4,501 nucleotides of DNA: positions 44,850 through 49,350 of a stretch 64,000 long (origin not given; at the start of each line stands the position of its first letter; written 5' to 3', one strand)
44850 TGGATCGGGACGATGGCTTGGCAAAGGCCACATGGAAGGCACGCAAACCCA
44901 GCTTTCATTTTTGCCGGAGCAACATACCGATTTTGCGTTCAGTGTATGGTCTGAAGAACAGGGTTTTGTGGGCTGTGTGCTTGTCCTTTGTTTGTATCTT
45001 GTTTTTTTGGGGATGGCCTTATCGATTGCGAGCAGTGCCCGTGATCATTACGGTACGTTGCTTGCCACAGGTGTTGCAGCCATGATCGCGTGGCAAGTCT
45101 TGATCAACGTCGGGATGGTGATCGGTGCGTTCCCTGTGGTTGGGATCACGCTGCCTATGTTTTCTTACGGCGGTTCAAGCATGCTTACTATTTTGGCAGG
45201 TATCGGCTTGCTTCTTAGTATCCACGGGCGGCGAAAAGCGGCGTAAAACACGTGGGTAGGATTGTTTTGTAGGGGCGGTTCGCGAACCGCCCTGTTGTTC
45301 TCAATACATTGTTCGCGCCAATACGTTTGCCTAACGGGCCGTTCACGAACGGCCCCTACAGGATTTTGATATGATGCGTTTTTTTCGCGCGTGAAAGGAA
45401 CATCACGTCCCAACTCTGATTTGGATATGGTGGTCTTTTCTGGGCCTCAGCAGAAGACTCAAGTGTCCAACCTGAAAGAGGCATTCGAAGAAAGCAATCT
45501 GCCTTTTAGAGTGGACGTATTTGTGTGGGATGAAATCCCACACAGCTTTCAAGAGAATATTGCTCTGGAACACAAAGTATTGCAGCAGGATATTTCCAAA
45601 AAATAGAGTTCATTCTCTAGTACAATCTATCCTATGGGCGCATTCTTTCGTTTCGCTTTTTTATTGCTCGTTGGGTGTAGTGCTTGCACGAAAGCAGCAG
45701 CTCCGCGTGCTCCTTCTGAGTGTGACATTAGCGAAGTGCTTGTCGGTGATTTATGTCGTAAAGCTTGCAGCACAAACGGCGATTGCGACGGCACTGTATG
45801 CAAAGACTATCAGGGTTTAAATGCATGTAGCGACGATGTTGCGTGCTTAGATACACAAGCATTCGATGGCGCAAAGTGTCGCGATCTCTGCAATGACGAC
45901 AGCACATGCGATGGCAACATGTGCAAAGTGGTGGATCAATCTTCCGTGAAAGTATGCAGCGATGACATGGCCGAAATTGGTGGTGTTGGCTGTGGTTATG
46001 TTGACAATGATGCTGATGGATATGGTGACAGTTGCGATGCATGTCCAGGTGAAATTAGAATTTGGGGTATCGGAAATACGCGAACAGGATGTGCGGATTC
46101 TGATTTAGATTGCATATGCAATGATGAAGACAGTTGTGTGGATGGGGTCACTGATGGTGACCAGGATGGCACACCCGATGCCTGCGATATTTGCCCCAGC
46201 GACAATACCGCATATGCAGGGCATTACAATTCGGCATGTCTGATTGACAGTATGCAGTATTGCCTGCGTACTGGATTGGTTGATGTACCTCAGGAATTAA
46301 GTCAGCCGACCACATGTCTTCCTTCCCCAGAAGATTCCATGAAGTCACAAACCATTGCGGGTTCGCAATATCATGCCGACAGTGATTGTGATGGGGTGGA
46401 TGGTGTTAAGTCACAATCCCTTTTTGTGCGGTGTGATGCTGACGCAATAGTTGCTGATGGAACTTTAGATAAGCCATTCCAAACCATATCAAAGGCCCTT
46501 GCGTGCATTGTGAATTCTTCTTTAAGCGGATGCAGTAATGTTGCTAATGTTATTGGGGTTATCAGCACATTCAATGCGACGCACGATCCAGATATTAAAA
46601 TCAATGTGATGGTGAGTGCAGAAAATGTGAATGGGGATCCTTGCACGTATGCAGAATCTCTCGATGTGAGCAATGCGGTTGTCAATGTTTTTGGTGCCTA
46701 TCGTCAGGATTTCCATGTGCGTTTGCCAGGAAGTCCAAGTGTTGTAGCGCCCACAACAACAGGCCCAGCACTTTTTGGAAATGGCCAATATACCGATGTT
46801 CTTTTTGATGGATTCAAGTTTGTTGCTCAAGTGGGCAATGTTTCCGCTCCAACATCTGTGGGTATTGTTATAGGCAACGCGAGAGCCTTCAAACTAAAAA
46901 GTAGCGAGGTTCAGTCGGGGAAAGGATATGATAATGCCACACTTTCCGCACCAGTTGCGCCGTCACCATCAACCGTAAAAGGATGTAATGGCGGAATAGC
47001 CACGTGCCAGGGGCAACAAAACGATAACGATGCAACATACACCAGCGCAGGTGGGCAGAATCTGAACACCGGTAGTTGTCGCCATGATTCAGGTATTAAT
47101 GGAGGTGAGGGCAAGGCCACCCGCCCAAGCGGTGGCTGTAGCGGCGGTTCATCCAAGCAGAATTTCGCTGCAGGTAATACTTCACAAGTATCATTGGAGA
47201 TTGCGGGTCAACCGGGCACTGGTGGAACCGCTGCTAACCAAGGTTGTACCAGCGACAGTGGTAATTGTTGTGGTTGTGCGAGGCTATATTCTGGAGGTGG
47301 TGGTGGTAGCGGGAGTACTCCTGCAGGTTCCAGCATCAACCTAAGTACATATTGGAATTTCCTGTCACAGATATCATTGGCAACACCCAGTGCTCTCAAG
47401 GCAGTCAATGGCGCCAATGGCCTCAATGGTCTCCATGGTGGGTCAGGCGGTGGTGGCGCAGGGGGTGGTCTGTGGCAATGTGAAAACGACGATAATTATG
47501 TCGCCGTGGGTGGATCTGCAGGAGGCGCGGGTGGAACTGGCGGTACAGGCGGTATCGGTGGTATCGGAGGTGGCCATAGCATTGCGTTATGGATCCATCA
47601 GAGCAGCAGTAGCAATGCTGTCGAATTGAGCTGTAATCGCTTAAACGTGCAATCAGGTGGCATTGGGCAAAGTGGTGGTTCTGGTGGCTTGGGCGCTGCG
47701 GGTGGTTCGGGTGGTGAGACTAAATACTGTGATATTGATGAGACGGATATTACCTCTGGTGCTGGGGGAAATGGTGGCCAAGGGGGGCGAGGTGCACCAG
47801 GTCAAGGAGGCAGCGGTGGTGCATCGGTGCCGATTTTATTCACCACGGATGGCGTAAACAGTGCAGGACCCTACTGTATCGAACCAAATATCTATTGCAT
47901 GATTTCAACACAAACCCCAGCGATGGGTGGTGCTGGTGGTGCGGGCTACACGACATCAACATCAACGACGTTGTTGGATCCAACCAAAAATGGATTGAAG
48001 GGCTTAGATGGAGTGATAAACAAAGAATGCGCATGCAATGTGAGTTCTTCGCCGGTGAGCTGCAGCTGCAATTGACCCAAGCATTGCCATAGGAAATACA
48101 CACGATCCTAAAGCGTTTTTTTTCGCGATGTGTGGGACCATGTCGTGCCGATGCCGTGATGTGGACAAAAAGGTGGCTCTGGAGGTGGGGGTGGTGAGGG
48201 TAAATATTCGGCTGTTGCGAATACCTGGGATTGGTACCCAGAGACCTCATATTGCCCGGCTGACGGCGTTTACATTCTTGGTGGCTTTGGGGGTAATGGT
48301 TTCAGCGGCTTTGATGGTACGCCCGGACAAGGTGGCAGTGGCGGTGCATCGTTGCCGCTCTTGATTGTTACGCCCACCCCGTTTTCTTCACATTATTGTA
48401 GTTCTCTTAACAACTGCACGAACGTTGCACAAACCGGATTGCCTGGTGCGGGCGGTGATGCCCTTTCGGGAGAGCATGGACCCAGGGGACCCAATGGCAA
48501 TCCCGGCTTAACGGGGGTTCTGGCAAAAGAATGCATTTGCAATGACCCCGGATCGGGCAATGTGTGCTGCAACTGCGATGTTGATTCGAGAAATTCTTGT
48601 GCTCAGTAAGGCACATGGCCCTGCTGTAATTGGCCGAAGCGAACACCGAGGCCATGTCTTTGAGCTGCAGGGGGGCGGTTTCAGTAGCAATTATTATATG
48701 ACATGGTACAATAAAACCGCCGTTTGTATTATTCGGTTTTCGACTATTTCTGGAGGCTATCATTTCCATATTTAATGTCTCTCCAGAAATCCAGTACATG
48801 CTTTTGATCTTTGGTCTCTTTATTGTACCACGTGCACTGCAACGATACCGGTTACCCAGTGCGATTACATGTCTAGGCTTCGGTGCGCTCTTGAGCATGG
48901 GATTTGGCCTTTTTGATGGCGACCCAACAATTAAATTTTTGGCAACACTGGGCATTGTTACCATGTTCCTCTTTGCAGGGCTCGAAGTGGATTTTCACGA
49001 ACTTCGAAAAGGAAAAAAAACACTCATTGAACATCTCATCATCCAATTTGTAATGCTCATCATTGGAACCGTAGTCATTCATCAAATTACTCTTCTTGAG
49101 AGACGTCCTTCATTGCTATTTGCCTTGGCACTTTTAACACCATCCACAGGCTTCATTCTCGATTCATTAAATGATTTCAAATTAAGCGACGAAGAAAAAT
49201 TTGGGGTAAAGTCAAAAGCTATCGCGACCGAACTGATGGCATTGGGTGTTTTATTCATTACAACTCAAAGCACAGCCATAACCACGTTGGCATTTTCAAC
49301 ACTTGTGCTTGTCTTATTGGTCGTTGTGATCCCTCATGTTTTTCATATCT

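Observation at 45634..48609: Cys/Gly-rich lipoprotein with TSP3-like calcium-binding repeats and a start-less partial duplicate of its C-terminal module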

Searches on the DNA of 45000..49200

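Call 15: search_rna_families(source=window, start=45000, end=49200, threshold=evalue, max_evalue=1)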
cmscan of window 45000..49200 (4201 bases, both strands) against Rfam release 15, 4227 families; matches with E-value up to 1: 1.
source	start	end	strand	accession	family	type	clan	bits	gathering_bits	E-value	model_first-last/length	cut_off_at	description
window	48674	48789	-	RF02615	BSR0626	Gene; sRNA;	-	29.8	155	0.017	1-128/128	no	Brucella sRNA 0626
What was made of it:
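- Tried and rejected: Nothing relevant was found (call 15).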

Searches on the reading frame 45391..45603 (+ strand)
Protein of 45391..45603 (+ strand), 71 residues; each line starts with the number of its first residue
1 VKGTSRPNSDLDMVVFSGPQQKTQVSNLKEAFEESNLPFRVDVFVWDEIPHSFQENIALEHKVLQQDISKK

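Call 41: search_protein_families(library=pfam, proteins=[window:45391-45603:+], max_evalue=0.01)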
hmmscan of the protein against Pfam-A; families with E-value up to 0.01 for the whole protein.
window:45391-45603:+ (71 aa): 2 families
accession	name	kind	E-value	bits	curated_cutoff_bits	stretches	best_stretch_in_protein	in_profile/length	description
PF18765.7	Polbeta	-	5.7e-06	26.9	26.9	1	2-64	24-87/93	Polymerase beta, Nucleotidyltransferase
PF01909.29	NTP_transf_2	-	9e-05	23.2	21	1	2-63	25-91/93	Nucleotidyltransferase domain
